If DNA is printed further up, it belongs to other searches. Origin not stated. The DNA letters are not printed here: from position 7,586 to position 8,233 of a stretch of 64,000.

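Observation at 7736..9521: CPBP intramembrane protease co-transcribed with a tail-anchored protein built of 23 uninterrupted Ser-x-x triplets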

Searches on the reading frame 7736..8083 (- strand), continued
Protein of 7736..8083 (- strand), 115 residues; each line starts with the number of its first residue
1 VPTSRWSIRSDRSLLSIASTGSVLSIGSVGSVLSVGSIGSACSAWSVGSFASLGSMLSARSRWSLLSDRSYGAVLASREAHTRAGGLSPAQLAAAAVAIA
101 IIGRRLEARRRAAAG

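Call 43: find_encoding_contigs(protein=P0008, flank=5000, max_places=2)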
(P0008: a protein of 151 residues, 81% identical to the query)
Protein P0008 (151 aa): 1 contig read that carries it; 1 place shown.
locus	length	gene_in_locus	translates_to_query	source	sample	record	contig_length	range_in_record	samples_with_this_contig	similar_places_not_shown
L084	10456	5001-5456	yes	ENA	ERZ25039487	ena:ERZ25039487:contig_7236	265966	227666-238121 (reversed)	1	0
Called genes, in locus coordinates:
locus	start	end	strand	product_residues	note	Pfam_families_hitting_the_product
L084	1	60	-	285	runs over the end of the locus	-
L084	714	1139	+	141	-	PF04542:Sigma70_r2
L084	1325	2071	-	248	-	-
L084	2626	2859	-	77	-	PF02774:Semialdhyde_dhC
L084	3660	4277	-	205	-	PF01842:ACT, PF22468:ACT_9 (faint)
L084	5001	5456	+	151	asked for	-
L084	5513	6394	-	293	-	PF00282:Pyridoxal_deC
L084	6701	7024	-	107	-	PF13662:Toprim_4, PF21175:RecR_C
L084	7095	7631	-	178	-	PF02575:YbaB_DNA_bd, PF21176:RecR_HhH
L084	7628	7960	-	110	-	PF20964:DnaX_C (weak)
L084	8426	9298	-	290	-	PF05496:RuvB_N (weak), PF13177:DNA_pol3_delta2, PF13191:AAA_16 (weak), PF13604:AAA_30 (weak), PF13401:AAA_22 (weak), PF00004:AAA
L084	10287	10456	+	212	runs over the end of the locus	PF02423:OCD_Mu_crystall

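Call 44: find_encoding_contigs(protein=P0004, flank=5000, max_places=2)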
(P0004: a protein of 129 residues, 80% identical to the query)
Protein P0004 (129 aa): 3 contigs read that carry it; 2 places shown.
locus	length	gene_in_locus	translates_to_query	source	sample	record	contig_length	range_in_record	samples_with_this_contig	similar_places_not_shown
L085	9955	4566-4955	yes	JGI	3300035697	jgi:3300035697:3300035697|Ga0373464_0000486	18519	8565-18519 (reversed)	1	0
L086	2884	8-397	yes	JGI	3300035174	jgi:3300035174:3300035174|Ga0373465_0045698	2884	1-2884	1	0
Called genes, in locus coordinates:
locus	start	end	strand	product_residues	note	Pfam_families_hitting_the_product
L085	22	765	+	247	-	PF00561:Abhydrolase_1, PF12146:Hydrolase_4, PF12697:Abhydrolase_6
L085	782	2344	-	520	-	-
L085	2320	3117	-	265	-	PF00005:ABC_tran, PF13304:AAA_21 (weak)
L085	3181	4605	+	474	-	PF02517:Rce1-like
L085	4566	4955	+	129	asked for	-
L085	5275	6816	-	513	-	-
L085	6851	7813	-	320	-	PF00005:ABC_tran, PF13304:AAA_21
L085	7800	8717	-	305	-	PF04542:Sigma70_r2, PF08281:Sigma70_r4_2, PF04545:Sigma70_r4 (faint), PF12680:SnoaL_2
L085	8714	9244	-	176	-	PF01370:Epimerase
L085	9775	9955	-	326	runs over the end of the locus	PF13469:Sulfotransfer_3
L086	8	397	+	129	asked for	-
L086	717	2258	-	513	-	-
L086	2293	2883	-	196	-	?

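Call 45: find_encoding_contigs(protein=P0064, flank=5000, max_places=2)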
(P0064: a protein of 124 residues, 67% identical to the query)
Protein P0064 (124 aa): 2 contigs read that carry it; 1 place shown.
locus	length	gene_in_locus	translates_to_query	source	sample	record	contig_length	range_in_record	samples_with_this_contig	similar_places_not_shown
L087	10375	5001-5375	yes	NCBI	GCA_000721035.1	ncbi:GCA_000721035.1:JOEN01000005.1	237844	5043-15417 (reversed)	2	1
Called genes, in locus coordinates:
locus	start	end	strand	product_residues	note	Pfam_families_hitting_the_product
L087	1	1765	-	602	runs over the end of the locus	PF13522:GATase_6, PF13537:GATase_7, PF00733:Asn_synthase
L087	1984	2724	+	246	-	PF02585:PIG-L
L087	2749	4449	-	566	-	PF00890:FAD_binding_2, PF01266:DAO, PF01593:Amino_oxidase, PF07992:Pyr_redox_2 (faint), PF12831:FAD_oxidored (faint), PF13450:NAD_binding_8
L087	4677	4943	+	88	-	-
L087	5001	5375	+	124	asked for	-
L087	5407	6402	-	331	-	PF13483:Lactamase_B_3, PF12706:Lactamase_B_2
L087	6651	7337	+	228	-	PF00440:TetR_N, PF14246:TetR_C_7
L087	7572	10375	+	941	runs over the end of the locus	-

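Call 64: predict_structure(alignment_id=A6)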
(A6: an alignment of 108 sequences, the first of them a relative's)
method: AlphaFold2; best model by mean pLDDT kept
length: 124 residues; sequences in the alignment: 108
mean_pLDDT: 54.3   pTM: 0.24
mean pLDDT of the five models: 54.3, 54.1, 52.6, 52.0, 50.9
residues with pLDDT >= 90: 3; 70-90: 15; 50-70: 47; < 50: 59
segments of 3 or more residues with pLDDT < 50: 21-24, 34-57, 62-66, 95-97
pLDDT, mean of each block of 10 residues (from residue 1): 60 54 47 44 40 43 47 50 50 50 68 89 79
secondary structure, 60 per line:
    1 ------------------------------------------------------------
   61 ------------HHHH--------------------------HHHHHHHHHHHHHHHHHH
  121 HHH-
elements in order: H73-76 H103-123

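Call 68: list_cluster_members(proteins=[P0064, P0051, P0113, P0071, P0023])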
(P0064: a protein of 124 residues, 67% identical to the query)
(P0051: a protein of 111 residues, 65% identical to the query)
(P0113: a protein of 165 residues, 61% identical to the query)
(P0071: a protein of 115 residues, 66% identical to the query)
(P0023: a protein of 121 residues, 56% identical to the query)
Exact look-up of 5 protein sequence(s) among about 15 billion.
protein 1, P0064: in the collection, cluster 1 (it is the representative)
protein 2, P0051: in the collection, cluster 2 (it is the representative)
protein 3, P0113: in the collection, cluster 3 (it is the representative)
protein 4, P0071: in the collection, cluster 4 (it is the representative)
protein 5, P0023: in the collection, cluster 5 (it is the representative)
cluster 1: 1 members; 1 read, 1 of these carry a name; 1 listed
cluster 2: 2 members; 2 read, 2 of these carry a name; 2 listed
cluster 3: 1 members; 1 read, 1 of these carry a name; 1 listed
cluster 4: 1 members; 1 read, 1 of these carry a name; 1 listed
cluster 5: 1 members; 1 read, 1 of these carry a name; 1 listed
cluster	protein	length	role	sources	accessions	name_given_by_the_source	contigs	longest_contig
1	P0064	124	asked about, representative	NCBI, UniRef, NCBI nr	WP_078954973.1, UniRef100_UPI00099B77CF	hypothetical protein [Streptomyces griseus] | hypothetical protein n=1 Tax=Streptomyces griseus TaxID=1911 RepID=UPI00099B77CF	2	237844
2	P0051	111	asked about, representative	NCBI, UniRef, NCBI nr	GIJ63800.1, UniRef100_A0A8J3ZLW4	hypothetical protein Vau01_113160 [Virgisporangium aurantiacum] | Uncharacterized protein n=1 Tax=Virgisporangium aurantiacum TaxID=175570 ...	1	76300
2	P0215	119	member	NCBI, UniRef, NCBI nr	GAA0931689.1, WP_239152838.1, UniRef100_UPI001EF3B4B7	hypothetical protein [Virgisporangium aurantiacum] | hypothetical protein n=1 Tax=Virgisporangium aurantiacum TaxID=175570 RepID=UPI001EF3B4B7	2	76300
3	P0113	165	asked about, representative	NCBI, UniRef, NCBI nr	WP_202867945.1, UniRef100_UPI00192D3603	hypothetical protein [Kribbella pittospori] | hypothetical protein n=1 Tax=Kribbella pittospori TaxID=722689 RepID=UPI00192D3603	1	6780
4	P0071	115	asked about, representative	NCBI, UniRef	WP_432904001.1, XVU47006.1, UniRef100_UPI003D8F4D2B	hypothetical protein ACQP1S_06220 [Micromonospora matsumotoense] | hypothetical protein n=1 Tax=Micromonospora matsumotoense TaxID=121616 RepID=UPI003D8F4D2B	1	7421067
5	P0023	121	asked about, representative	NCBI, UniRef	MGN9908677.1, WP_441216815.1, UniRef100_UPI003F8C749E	hypothetical protein ACTMTJ_14135 [Phytohabitans sp. LJ34] | hypothetical protein n=1 Tax=Phytohabitans sp. LJ34 TaxID=3452217 RepID=UPI003F8C749E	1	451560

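Call 75: search_protein_families(library=pfam, alignment_id=A3, max_evalue=0.1)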
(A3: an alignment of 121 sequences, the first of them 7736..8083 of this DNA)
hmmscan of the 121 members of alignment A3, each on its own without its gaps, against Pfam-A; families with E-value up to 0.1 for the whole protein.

A. member 1, window:7736-8083:- (115 aa): 0 families

B. families by the number of members that match (of 121 scanned): 11 families
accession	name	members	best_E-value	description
PF03812.18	KdgT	5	0.014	2-keto-3-deoxygluconate permease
PF23409.1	Beta-prop_EML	2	0.04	Echinoderm microtubule-associated protein first beta-propeller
PF02653.21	BPD_transp_2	1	0.0052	Branched-chain amino acid transport system / permease component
PF00528.27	BPD_transp_1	1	0.017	Binding-protein-dependent transport system inner membrane component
PF06474.18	LPAM_MltD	1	0.027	MltD lipid attachment motif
PF24267.1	HVO_1552_C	1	0.037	HVO_1552, C-terminal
PF23389.1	Beta-prop_WDR19_1st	1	0.056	WDR19 first beta-propeller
PF15683.10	TDRP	1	0.064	Testis development-related protein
PF04319.19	NifZ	1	0.072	NifZ domain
PF01391.23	Collagen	1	0.08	Collagen triple helix repeat (20 copies)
PF08430.17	Forkhead_N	1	0.084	Forkhead N-terminal region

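Call 76: search_protein_families(library=ncbifam, alignment_id=A3, max_evalue=0.1)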
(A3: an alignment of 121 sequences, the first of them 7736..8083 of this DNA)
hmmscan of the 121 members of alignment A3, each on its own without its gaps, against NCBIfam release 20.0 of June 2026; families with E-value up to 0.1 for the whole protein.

A. member 1, window:7736-8083:- (115 aa): 1 family
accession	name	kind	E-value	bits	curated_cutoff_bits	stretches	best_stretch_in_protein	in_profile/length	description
NF038313.3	HisXaaSer_A4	exception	0.0088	16.9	55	1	16-55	50-89/93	His-Xaa-Ser repeat protein HxsA4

B. families by the number of members that match (of 121 scanned): 18 families
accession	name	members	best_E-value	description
NF038313.3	HisXaaSer_A4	103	1.3e-07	His-Xaa-Ser repeat protein HxsA4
NF007410.2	PRK09946.1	7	0.0031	protein YdhT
NF038356.1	actino_DLW39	3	0.064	DLW-39 family protein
NF053514.2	JUQZ_fam_ocin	2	0.042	BLB8/JUQZ-1 family protein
NF008991.0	PRK12334.2-3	1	8.2e-07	nucleoside triphosphate pyrophosphohydrolase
NF008630.0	PRK11618.1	1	0.006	galactofuranose ABC transporter, permease protein YjfF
TIGR03665.1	arCOG04150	1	0.0083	arCOG04150 universal archaeal KH domain protein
NF010023.0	PRK13499.1-3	1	0.015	L-rhamnose/proton symporter RhaT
NF007067.0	PRK09512.1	1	0.026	ribose ABC transporter permease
NF046122.1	morpho_MmpA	1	0.036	morphogenic membrane protein MmpA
NF009979.0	PRK13444.1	1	0.041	F0F1 ATP synthase subunit epsilon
TIGR03625.1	L3_bact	1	0.042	50S ribosomal protein L3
NF010462.0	PRK13887.1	1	0.044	conjugal transfer protein TrbF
TIGR02983.1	SigE-fam_strep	1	0.051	SigE family RNA polymerase sigma factor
TIGR03901.2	MYXO-CTERM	1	0.054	MYXO-CTERM sorting domain-containing protein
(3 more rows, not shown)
